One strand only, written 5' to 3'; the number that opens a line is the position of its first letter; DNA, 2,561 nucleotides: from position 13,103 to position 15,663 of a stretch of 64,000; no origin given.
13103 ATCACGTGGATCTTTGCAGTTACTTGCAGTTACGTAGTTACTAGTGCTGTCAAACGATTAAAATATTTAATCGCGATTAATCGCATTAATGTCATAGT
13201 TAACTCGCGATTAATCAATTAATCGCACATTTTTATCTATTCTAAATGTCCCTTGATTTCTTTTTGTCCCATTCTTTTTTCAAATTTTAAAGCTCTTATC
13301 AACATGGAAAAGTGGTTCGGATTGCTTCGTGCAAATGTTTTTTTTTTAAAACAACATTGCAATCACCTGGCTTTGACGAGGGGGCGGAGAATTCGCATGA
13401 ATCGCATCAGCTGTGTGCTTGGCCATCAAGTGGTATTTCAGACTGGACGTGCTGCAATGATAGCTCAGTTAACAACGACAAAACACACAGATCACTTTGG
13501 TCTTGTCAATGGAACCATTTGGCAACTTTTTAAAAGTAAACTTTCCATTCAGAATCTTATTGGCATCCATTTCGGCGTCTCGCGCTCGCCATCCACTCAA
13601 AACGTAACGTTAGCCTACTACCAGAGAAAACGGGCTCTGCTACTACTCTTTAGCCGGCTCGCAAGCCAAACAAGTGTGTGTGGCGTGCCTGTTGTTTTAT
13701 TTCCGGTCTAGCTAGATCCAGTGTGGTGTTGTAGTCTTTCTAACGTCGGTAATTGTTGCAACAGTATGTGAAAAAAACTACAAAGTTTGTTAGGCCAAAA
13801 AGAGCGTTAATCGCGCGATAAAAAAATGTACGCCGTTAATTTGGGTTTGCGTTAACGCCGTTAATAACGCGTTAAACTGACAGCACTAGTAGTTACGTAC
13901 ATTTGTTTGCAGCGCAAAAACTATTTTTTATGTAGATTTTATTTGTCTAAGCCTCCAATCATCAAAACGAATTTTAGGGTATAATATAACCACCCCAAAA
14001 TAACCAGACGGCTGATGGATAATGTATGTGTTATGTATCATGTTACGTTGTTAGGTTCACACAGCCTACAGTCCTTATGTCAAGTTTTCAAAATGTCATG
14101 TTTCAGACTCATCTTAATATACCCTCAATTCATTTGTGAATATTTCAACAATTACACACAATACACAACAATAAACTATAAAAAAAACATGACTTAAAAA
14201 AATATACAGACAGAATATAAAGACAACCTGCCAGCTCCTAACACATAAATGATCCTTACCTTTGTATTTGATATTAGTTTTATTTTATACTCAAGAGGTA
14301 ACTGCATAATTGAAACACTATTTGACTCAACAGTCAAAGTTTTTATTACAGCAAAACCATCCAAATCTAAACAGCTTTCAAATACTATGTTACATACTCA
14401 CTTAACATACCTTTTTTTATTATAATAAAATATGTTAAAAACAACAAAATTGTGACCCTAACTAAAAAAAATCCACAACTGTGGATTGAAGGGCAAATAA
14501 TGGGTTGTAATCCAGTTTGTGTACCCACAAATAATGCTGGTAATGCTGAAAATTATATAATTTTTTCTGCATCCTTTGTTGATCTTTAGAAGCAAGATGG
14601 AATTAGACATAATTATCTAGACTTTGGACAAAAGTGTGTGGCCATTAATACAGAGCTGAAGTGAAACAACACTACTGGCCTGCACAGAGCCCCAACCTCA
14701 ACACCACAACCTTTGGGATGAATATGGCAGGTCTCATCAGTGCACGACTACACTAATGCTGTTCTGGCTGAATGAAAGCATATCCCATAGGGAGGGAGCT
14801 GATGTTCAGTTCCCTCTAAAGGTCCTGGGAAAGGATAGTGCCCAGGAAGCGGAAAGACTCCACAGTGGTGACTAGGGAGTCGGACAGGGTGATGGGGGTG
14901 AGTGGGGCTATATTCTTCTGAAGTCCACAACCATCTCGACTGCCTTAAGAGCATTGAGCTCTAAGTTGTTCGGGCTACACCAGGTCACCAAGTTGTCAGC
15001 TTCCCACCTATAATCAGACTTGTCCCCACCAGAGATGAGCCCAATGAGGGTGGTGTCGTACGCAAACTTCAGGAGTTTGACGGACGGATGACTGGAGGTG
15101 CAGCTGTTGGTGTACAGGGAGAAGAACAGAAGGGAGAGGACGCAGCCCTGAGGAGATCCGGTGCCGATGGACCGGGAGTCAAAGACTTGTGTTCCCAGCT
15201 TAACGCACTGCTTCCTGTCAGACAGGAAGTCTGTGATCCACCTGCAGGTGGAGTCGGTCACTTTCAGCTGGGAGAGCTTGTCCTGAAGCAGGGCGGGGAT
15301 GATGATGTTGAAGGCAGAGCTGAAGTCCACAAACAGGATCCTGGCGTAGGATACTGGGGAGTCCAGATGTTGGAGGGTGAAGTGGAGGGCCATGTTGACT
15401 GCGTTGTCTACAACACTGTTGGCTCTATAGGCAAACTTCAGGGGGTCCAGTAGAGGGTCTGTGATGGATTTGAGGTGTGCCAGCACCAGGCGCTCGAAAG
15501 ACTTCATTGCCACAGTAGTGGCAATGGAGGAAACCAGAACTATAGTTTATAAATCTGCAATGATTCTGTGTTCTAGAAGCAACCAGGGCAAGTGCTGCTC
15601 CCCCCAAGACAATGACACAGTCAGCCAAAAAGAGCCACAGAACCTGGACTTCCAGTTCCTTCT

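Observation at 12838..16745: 3.9-kb palindrome with an L2 RT fragment at its centre and arm-specific later insertions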

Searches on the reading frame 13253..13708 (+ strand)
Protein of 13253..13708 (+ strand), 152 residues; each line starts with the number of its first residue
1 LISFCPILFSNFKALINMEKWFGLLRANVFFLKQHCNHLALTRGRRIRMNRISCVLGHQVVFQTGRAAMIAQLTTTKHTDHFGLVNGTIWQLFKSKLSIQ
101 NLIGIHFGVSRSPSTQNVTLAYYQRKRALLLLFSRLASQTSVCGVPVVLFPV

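Call 37: search_protein_families(library=pfam, proteins=[window:13253-13708:+], max_evalue=10)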
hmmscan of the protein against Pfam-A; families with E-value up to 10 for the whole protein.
window:13253-13708:+ (152 aa): 1 family
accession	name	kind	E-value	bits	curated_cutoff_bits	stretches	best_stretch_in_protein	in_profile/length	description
PF14254.12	DUF4348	-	0.062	13.1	27.2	1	60-119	138-201/230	Domain of unknown function (DUF4348)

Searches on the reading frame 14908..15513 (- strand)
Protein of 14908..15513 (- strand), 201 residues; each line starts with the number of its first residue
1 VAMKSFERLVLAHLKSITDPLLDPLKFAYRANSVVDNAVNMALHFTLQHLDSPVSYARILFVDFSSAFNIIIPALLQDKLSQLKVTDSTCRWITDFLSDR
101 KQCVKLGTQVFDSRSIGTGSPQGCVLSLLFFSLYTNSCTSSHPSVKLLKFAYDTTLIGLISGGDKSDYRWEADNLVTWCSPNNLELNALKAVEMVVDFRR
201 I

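Call 14: find_encoding_contigs(protein=window:14908-15513:-, flank=10000, max_places=10)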
Protein window:14908-15513:- (201 aa): no gene with exactly this product is on record in the collection.
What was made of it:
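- Tried and rejected: Exact-protein look-up of the central RT ORF, to find the same locus in other assemblies: not on record (call 14).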

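Call 15: find_homologous_proteins(query=window:14908-15513:-, max_evalue=1e-10)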
Query window:14908-15513:- (201 aa): 1786 proteins with E <= 1e-10 among 1920 candidates; the best 120 are listed.
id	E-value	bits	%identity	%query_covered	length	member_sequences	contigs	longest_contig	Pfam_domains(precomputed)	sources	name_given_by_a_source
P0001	5.8e-100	351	81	100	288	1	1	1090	PF00078.33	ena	-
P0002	1.2e-96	340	80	100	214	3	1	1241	PF00078.33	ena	-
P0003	1.6e-96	340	79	99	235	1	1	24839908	PF00078.33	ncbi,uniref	ncbi:hypothetical protein VZT92_010667 [Zoarces viviparus]|uniref:Reverse transcriptase domain-conta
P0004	3.5e-96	339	79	100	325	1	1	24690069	PF00078.33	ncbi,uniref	ncbi:hypothetical protein VZT92_006258 [Zoarces viviparus]|uniref:Reverse transcriptase domain-conta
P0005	4.2e-96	338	81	99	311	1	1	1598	PF00078.33,PF09004.16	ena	-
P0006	8.2e-95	334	80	99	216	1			PF00078.33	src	-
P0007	3.9e-90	319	78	98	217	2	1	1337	PF00078.33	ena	-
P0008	2.4e-89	316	78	93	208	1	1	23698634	PF00078.33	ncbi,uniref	ncbi:hypothetical protein VZT92_006877 [Zoarces viviparus]|uniref:Reverse transcriptase domain-conta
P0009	1.4e-88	314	76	100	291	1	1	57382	PF00078.33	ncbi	ncbi:hypothetical protein LDENG_00116650, partial [Lucifuga dentata]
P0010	6.2e-88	312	74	99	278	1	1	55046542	PF00078.33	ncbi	ncbi:unnamed protein product [Knipowitschia caucasica]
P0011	1.1e-87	311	74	100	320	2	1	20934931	PF00078.33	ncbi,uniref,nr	ncbi:hypothetical protein QTP70_018739 [Hemibagrus guttatus]|uniref:Reverse transcriptase domain-con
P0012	5.5e-86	305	80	89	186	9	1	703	PF00078.33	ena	-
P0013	1.2e-85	304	75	99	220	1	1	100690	PF00078.33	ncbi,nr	ncbi:hypothetical protein LDENG_00041650 [Lucifuga dentata]|nr:hypothetical protein LDENG_00041650 [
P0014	1.5e-85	304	76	94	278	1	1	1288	PF00078.33,PF09004.16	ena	-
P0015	3.2e-84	300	78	92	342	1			PF00078.33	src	-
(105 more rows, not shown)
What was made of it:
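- On L2-clade LINE (central RT fragment): 1,786 teleost homologues (call 15).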
